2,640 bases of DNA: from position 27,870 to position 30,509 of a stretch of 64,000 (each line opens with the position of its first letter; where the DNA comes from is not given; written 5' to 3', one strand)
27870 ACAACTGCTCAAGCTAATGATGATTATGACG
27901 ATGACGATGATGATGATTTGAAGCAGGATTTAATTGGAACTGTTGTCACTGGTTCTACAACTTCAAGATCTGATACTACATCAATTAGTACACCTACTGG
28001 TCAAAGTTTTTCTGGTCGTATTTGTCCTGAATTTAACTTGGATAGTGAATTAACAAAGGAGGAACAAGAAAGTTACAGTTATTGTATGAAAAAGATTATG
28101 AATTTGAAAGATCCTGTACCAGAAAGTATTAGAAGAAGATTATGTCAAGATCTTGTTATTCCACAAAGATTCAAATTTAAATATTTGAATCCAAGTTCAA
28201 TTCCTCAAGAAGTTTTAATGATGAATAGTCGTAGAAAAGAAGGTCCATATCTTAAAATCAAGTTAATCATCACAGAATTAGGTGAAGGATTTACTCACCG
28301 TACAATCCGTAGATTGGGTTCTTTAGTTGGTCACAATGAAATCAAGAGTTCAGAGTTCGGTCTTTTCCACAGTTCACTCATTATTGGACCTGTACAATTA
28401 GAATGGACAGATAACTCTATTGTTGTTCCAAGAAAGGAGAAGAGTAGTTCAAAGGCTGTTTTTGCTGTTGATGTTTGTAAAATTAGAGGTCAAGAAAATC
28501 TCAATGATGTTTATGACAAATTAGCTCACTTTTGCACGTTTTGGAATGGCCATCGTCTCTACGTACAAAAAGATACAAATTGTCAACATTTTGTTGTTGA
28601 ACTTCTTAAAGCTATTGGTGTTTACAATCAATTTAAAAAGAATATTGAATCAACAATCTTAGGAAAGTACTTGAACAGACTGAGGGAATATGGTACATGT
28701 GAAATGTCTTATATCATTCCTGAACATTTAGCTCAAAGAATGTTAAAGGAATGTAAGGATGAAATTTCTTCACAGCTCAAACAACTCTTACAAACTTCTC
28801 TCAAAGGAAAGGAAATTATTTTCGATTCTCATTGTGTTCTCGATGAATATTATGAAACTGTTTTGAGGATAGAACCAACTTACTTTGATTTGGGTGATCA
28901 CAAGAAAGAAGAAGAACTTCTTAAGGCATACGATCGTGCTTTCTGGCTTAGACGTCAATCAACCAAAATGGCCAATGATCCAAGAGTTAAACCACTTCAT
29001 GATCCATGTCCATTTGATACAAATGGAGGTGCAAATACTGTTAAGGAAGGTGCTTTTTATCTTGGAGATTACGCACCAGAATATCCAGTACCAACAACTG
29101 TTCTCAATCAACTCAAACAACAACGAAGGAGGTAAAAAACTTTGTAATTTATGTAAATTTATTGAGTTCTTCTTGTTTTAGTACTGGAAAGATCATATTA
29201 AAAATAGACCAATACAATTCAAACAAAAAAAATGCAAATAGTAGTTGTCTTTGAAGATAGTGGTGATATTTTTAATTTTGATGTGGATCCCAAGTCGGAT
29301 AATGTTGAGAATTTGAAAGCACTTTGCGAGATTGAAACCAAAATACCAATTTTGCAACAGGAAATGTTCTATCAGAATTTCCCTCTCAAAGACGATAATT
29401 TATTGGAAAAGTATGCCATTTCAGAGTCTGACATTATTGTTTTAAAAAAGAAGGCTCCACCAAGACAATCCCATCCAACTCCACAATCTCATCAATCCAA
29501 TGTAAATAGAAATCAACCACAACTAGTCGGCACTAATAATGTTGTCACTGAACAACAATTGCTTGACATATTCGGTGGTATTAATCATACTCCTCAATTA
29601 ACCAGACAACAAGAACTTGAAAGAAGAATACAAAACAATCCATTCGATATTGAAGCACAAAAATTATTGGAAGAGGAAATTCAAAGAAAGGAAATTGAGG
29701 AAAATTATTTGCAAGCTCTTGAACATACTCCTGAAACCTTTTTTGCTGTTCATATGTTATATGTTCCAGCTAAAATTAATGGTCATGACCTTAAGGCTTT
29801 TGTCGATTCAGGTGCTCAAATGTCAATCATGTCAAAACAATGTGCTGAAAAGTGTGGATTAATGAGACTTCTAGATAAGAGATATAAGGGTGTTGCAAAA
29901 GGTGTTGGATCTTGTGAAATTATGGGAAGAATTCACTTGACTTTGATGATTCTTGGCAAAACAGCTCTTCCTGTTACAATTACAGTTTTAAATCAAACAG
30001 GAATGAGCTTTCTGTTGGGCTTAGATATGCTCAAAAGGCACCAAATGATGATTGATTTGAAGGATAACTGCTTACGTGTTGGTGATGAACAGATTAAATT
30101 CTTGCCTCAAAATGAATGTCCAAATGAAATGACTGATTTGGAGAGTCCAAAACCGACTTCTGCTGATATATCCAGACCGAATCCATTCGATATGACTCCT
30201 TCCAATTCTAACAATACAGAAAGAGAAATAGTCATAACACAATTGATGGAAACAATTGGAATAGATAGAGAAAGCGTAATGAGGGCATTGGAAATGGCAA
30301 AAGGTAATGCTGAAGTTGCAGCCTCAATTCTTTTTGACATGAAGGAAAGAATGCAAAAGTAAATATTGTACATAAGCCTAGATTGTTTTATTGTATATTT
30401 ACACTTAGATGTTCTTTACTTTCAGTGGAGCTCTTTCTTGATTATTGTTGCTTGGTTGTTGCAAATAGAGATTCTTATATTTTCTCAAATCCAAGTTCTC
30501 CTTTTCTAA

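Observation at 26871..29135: PX (phosphoinositide-binding) domain fused to a C-terminal LRAT/PLAAT- or PPPDE-like papain-fold domain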

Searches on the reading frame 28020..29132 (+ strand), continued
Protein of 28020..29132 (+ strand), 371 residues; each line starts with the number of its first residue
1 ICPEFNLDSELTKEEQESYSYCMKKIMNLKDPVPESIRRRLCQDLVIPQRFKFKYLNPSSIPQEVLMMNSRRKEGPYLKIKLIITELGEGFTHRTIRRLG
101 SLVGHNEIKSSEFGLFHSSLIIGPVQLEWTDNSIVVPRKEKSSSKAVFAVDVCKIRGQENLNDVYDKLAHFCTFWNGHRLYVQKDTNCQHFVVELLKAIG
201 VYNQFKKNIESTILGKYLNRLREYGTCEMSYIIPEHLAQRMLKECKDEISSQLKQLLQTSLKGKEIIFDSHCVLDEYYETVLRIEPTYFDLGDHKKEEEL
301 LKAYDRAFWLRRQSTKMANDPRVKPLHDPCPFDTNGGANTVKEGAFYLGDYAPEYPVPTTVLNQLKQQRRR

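Call 56: list_cluster_members(proteins=[P0011, P0014, P0016, P0040, P0063, P0033, P0043, P0037, P0057, P0105])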
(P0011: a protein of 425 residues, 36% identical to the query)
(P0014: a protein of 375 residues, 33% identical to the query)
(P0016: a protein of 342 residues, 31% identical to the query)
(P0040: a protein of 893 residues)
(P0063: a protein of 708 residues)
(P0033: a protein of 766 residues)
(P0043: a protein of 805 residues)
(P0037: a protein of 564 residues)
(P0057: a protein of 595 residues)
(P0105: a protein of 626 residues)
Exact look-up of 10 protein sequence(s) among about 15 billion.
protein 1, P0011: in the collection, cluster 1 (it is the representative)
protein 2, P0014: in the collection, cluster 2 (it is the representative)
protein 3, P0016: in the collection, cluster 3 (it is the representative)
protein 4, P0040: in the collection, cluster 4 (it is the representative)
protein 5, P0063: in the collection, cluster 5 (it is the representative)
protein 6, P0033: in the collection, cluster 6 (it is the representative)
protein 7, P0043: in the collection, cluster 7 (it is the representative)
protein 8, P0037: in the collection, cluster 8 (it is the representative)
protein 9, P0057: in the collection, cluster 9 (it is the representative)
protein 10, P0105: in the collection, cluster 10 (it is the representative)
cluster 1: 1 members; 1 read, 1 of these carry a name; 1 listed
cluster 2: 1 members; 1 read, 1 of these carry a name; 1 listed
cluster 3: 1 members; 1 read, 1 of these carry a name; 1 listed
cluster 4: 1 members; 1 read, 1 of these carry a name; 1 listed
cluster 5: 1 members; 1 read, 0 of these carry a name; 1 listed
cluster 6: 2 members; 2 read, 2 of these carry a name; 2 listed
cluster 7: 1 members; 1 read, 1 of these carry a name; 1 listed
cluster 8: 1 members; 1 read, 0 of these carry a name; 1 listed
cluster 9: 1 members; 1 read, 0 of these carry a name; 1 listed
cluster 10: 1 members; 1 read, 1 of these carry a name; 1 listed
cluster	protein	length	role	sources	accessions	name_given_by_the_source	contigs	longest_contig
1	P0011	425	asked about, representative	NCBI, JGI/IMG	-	hypothetical protein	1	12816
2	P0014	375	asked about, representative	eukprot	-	gene2931-4770_t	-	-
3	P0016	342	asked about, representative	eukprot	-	gene6933-11096_t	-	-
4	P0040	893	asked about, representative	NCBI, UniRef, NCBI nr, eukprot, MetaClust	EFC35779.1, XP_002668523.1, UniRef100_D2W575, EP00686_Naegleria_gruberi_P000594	predicted protein [Naegleria gruberi] | Predicted protein n=1 Tax=Naegleria gruberi TaxID=5762 RepID=D2W575_NAEGR | uncharacterized protein NAEGRDRAFT_54750 [Naegleria gruberi]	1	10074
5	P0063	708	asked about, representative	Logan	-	-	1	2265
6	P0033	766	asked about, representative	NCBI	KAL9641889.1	hypothetical protein ABK040_000827 [Willaertia magna]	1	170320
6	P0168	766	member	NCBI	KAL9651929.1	hypothetical protein ABK040_000272 [Willaertia magna]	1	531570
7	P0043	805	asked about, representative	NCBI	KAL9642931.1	hypothetical protein ABK040_010624 [Willaertia magna]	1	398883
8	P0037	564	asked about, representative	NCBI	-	-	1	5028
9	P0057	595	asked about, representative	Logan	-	-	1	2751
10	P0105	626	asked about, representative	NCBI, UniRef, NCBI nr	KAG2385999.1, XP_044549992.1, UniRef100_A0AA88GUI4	hypothetical protein C9374_003148 [Naegleria lovaniensis] | Uncharacterized protein n=1 Tax=Naegleria lovaniensis TaxID=51637 RepID=A0AA88GUI4_NAELO | uncharacterized protein C9374_003148 [Naegleria lovaniensis]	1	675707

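Call 70: find_related_loci(query=A2, collection=viral_contigs, flank=3000)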
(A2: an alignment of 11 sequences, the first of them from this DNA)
Query A2 (371 aa) in viral_contigs; peptide patterns used: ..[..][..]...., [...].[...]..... (x = any residue, [..] = any of these).
94 stretches matched a pattern, but none encodes a relative of the query by tblastn (E <= 1e-3).

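Call 71: find_related_loci(query=A2, collection=genome_contigs, flank=3000)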
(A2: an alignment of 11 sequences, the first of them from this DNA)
Query A2 (371 aa) in genome_contigs; peptide patterns used: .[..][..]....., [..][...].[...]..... (x = any residue, [..] = any of these).
96 stretches matched a pattern, but none encodes a relative of the query by tblastn (E <= 1e-3).

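Call 80: list_cluster_members(proteins=[P0035, P0046, P0053, P0076, P0083, P0097, P0111, P0120, P0137, P0152])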
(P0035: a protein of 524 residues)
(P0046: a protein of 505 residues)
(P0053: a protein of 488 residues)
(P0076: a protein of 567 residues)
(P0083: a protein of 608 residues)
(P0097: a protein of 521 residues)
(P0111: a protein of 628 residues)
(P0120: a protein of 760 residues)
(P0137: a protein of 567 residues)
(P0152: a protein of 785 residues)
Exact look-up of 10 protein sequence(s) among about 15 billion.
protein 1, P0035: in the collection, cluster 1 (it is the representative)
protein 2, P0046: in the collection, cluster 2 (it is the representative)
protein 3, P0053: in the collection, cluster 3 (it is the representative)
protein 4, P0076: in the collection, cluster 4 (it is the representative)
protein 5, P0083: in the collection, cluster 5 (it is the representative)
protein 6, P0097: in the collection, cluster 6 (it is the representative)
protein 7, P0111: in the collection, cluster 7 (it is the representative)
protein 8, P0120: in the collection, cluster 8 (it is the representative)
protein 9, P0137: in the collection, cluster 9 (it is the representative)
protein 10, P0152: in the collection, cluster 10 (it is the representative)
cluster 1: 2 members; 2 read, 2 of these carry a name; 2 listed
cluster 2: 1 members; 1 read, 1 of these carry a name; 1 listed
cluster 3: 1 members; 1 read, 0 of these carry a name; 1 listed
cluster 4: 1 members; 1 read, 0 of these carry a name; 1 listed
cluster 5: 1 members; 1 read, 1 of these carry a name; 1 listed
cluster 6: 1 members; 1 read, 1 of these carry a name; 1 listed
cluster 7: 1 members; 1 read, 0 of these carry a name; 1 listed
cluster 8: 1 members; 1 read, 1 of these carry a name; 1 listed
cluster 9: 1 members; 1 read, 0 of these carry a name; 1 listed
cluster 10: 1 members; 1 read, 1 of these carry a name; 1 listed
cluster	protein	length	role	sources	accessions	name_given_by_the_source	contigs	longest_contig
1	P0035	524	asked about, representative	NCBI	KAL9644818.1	hypothetical protein ABK040_009276 [Willaertia magna]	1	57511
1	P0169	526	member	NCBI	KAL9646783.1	hypothetical protein ABK040_001205 [Willaertia magna]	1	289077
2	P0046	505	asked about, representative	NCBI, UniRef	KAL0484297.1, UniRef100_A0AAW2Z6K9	alpha motif domain-containing protein Samd12 [Acrasis kona] | Alpha motif domain-containing protein Samd12 n=1 Tax=Acrasis kona TaxID=1008807 ...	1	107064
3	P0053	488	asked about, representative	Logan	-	-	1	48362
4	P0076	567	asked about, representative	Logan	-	-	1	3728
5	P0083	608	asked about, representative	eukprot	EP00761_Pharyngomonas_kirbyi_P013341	gb/GECH01013369.1/.p1 GENE.gb/GECH01013369.1/~~gb/GECH01013369.1/.p1 ORF type:complete ...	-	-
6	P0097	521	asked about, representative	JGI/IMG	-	hypothetical protein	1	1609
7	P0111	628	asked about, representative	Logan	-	-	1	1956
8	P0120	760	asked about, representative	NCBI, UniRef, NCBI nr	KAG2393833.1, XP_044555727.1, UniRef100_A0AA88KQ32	hypothetical protein C9374_003597 [Naegleria lovaniensis] | Uncharacterized protein n=1 Tax=Naegleria lovaniensis TaxID=51637 RepID=A0AA88KQ32_NAELO | uncharacterized protein C9374_003597 [Naegleria lovaniensis]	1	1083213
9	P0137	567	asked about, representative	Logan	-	-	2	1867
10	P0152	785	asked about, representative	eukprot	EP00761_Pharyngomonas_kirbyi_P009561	gb/GECH01009578.1/.p1 GENE.gb/GECH01009578.1/~~gb/GECH01009578.1/.p1 ORF type:complete ...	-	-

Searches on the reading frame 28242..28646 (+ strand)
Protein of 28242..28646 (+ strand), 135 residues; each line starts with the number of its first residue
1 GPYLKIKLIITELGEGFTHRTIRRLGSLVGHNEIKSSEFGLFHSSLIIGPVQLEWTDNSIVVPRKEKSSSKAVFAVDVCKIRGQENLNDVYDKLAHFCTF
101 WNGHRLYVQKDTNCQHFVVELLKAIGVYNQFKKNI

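Call 52: search_solved_structures(query=A5, max_evalue=10, show_alignments=4)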
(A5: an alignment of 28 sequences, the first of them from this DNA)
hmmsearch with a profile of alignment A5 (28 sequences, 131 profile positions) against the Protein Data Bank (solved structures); distinct sequences matched with E-value up to 10: 3.
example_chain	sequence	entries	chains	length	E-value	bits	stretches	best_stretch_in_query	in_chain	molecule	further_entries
4nq1_A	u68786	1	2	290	0.58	12.8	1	4-88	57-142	4-hydroxy-tetrahydrodipicolinate synthase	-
4dpz_X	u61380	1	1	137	1.1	12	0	105-120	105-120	HRAS-like suppressor 2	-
2wp7_A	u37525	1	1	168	1.5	11.5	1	26-124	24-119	PPPDE PEPTIDASE DOMAIN-CONTAINING PROTEIN 2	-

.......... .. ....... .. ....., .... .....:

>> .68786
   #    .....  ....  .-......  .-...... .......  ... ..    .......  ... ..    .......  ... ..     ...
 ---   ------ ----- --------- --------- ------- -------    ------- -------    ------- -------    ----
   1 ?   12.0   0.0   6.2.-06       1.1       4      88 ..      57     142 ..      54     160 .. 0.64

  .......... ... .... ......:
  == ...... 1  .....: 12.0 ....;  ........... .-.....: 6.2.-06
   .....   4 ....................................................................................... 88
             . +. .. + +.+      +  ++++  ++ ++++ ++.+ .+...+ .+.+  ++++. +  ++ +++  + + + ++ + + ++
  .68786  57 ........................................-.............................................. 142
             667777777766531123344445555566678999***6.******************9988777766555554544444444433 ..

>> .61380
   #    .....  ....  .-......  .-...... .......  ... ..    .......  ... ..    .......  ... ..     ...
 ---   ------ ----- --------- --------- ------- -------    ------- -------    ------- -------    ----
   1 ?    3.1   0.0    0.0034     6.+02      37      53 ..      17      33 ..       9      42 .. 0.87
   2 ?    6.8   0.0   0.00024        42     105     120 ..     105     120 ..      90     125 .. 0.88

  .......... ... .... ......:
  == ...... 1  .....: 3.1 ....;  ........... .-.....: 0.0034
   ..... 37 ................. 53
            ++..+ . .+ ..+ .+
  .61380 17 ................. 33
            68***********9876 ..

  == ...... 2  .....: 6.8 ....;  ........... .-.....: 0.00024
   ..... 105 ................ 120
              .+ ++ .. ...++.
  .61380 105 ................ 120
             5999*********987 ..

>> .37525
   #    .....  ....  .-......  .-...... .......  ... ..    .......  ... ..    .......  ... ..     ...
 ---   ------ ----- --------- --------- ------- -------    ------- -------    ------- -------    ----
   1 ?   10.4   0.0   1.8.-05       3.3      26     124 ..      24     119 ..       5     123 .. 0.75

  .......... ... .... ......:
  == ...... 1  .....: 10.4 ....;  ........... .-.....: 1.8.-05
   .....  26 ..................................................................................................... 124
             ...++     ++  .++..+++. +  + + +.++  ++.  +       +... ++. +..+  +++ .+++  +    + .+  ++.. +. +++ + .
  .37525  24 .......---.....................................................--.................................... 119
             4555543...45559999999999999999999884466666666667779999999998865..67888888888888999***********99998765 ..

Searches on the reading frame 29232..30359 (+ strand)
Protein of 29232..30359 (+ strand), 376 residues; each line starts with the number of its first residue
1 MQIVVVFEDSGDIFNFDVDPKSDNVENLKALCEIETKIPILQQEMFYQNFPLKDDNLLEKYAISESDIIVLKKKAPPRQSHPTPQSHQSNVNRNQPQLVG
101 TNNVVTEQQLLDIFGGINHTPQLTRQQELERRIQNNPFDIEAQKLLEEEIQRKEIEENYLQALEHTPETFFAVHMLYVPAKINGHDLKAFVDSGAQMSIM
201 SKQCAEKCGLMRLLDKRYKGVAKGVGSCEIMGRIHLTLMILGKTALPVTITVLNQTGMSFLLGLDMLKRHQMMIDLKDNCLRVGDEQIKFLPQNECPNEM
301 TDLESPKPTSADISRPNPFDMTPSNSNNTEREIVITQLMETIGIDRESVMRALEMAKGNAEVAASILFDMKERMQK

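Call 42: list_cluster_members(proteins=[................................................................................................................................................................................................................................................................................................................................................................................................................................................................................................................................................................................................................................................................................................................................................, window:29232-30359:+, window:27264-29132:+, P0024])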
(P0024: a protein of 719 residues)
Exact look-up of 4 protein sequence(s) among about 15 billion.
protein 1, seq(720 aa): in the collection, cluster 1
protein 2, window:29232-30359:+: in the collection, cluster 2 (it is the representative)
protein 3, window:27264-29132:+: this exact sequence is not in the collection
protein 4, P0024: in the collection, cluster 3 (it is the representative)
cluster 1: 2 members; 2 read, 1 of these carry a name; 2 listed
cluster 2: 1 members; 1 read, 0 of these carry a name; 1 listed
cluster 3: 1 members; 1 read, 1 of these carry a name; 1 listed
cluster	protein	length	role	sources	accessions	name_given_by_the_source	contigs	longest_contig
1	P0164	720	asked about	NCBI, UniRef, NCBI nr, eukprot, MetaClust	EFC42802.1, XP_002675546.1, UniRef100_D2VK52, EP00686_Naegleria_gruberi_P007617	PX domain-containing protein [Naegleria gruberi] | PX domain-containing protein n=1 Tax=Naegleria gruberi TaxID=5762 RepID=D2VK52_NAEGR | XP_002675546.1 PX domain-containing protein [Naegleria gruberi strain NEG-M]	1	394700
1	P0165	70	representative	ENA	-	-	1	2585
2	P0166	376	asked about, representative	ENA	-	-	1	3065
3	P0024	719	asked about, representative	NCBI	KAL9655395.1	hypothetical protein ABK040_011236 [Willaertia magna]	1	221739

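Call 57: search_protein_families(library=pfam, proteins=[window:29232-30359:+], max_evalue=0.001)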
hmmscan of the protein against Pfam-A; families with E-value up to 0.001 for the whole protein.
window:29232-30359:+ (376 aa): 4 families
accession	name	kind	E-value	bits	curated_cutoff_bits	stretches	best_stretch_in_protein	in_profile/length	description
PF09668.16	Asp_protease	-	1.5e-45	154.2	26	1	167-275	1-109/109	Aspartyl protease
PF13975.11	gag-asp_proteas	-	6.7e-19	68.7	28.2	1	178-269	1-92/92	gag-polyprotein putative aspartyl protease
PF13650.11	Asp_protease_2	-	2.2e-08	35.1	24.3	1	178-265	1-89/90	Aspartyl protease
PF00240.29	ubiquitin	-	6.4e-08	32.7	25.4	1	10-71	7-67/72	Ubiquitin family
